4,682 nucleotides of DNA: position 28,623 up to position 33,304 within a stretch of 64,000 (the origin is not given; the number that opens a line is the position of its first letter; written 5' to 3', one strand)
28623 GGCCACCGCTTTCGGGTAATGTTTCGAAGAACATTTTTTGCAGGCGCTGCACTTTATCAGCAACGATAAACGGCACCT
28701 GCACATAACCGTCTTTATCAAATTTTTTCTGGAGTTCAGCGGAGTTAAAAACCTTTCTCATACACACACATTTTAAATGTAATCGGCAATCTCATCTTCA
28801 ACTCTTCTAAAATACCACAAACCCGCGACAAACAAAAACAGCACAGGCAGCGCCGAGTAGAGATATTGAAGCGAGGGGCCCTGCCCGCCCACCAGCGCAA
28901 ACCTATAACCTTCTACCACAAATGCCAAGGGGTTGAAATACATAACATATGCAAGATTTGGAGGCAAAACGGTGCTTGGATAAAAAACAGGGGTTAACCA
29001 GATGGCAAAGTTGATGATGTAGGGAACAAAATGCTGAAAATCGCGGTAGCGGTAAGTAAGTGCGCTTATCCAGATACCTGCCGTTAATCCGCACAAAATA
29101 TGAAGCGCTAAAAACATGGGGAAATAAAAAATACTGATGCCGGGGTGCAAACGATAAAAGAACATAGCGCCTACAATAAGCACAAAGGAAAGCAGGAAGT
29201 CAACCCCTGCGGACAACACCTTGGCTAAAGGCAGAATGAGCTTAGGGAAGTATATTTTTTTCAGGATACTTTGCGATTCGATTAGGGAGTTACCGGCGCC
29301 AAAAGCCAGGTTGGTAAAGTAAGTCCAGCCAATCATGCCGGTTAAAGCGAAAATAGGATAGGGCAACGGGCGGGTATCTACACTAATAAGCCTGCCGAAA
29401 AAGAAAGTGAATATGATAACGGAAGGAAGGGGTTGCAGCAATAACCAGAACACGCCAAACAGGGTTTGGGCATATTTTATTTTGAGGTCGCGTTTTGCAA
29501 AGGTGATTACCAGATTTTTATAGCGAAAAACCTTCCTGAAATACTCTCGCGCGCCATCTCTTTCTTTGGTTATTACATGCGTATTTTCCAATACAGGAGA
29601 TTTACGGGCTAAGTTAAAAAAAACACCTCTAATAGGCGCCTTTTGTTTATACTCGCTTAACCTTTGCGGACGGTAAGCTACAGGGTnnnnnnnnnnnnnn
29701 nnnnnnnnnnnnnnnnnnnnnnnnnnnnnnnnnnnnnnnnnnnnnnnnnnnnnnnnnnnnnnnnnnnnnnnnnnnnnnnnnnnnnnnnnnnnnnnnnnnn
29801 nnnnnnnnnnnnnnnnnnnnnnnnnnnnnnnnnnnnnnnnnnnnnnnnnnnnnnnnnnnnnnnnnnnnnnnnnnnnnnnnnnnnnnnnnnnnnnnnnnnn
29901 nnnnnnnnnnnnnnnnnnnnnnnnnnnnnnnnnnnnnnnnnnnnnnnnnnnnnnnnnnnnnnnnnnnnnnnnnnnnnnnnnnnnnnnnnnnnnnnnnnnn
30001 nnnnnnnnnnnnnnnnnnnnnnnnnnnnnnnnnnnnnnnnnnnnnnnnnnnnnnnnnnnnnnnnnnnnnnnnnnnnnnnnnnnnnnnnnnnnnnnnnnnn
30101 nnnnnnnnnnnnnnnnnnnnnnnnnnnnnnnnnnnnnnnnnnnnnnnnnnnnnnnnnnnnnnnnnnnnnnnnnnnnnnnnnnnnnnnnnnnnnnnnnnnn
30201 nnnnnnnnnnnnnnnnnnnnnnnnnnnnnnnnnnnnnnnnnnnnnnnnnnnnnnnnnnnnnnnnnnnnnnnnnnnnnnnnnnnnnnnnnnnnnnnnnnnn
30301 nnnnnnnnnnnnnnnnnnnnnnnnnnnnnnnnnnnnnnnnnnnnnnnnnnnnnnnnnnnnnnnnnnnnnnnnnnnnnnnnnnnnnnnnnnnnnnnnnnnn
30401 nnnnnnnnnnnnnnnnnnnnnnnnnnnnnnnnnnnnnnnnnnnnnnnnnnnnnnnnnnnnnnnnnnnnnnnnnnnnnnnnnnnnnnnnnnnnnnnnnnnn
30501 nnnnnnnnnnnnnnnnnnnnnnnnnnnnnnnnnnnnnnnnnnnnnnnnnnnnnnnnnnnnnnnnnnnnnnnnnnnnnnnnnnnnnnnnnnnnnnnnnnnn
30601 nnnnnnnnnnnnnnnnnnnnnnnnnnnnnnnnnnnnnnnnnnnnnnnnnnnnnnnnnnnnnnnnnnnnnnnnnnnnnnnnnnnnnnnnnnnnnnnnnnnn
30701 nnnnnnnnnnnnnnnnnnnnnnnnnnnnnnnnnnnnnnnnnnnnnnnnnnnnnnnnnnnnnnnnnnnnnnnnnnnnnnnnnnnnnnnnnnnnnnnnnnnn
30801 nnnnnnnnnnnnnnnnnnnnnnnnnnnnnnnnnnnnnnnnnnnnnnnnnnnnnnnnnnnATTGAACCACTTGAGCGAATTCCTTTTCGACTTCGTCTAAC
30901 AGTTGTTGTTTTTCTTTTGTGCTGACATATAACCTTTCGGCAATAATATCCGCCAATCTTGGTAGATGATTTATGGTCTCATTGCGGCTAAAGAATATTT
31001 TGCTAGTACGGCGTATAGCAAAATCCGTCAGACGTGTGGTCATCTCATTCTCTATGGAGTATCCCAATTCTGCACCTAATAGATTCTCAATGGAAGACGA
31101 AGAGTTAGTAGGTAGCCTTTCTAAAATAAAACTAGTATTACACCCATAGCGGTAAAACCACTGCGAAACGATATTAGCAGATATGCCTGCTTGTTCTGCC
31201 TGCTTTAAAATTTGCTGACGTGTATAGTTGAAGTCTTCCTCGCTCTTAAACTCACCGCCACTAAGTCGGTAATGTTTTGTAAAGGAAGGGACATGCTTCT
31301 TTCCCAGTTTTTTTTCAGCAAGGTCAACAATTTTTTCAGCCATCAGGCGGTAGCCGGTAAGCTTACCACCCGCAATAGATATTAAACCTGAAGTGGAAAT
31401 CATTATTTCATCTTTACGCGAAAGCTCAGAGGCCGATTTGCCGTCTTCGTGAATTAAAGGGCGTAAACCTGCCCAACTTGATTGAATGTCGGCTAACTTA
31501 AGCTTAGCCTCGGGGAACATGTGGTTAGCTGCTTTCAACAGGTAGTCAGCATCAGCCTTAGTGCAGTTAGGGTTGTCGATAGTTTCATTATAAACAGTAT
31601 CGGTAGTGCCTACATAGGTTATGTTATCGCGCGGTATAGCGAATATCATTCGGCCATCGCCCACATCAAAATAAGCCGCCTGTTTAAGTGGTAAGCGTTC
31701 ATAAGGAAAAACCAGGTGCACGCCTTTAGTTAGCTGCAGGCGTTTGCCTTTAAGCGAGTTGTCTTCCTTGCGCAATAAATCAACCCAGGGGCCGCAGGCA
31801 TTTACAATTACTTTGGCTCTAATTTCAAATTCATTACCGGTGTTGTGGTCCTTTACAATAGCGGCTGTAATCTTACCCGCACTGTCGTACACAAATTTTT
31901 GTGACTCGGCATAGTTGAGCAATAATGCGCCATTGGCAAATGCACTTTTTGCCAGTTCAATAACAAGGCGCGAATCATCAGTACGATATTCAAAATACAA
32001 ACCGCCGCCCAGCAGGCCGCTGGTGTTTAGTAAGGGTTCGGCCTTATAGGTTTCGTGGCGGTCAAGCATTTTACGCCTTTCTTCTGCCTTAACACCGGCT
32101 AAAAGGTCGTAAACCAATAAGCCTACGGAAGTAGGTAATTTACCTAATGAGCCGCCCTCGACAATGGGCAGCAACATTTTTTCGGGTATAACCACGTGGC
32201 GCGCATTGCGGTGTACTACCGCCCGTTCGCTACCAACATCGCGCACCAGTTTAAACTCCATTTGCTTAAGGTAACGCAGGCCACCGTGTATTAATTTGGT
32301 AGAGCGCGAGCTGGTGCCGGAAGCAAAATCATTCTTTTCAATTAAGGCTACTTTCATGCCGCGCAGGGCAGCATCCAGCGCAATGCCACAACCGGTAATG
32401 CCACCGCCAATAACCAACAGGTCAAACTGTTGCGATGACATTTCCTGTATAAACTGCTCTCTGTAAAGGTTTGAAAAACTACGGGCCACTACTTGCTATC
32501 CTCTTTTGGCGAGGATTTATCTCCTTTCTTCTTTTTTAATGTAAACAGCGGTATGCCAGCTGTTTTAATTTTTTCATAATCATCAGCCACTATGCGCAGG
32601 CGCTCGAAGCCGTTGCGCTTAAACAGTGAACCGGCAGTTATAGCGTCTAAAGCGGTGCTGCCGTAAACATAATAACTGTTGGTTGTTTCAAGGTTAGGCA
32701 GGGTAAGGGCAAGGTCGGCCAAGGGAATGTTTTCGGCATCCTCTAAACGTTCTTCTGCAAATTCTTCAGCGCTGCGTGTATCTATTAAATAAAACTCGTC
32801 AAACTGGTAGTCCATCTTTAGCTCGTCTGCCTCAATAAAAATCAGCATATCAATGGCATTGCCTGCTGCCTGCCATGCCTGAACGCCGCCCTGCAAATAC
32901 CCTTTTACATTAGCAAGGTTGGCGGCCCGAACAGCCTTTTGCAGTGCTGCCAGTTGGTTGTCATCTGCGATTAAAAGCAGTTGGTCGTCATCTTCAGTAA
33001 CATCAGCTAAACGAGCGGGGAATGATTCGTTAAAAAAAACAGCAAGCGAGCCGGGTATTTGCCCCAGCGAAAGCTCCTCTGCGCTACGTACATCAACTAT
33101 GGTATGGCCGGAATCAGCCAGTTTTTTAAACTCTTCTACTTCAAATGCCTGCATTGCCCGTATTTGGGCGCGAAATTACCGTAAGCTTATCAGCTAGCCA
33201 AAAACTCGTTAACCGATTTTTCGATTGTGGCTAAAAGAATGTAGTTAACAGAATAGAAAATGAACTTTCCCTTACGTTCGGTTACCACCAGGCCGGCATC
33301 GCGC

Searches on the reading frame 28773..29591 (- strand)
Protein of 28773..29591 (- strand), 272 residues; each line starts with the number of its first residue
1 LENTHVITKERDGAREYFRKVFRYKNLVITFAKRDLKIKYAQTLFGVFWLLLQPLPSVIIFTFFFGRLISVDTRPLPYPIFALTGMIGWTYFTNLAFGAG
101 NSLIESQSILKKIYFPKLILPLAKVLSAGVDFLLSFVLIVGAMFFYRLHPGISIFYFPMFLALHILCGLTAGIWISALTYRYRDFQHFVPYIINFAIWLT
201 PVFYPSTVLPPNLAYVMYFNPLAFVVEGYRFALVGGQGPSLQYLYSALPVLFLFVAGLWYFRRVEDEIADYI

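Call 9: search_protein_families(library=pfam, proteins=[window:28773-29591:-], max_evalue=0.01)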
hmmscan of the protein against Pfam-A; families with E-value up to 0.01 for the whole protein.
window:28773-29591:- (272 aa): 1 family
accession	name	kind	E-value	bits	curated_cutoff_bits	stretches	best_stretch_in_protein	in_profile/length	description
PF01061.29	ABC2_membrane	-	1.2e-15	58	26.9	1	28-232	3-209/211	ABC-2 type transporter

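Call 33: search_protein_families(library=ncbifam, proteins=[window:28773-29591:-], max_evalue=0.001)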
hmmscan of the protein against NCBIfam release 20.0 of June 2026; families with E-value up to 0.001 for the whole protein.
window:28773-29591:- (272 aa): 5 families
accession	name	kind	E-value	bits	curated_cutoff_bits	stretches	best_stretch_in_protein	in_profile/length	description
NF050109.1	galactan_ABC_perm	equivalog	4.8e-09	36.1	380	1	17-242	13-242/272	galactan export ABC transporter permease subunit Wzm/RfbD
NF050053.1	CapPschTportKpsM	equivalog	5.5e-08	33.1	300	1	26-261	3-247/257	capsule polysaccharide transporter KpsM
NF011723.0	PRK15176.1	equivalog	2e-06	27.7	297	1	16-261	9-256/264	Vi polysaccharide ABC transporter inner membrane protein VexB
NF011648.0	PRK15066.1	subfamily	5e-05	23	225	1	134-259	121-242/257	ABC transporter permease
TIGR01247.1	drrB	subfamily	5.7e-05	22.9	223.05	1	130-238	102-210/236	daunorubicin resistance ABC transporter membrane protein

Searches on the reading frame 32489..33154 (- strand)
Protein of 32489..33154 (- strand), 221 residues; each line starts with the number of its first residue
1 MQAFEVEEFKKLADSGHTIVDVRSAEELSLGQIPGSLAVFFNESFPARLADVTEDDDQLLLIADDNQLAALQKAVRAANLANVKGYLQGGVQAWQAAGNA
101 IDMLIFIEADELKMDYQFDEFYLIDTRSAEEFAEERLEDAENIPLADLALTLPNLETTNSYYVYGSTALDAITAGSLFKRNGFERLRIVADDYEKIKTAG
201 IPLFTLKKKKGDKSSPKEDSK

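Call 9: search_protein_families(library=pfam, proteins=[window:32489-33154:-], max_evalue=0.01)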
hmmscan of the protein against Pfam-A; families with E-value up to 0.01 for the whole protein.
window:32489-33154:- (221 aa): 1 family
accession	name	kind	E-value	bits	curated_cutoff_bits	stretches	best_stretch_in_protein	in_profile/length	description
PF00581.25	Rhodanese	-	9.7e-19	68.1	22.2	2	6-97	2-102/102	Rhodanese-like domain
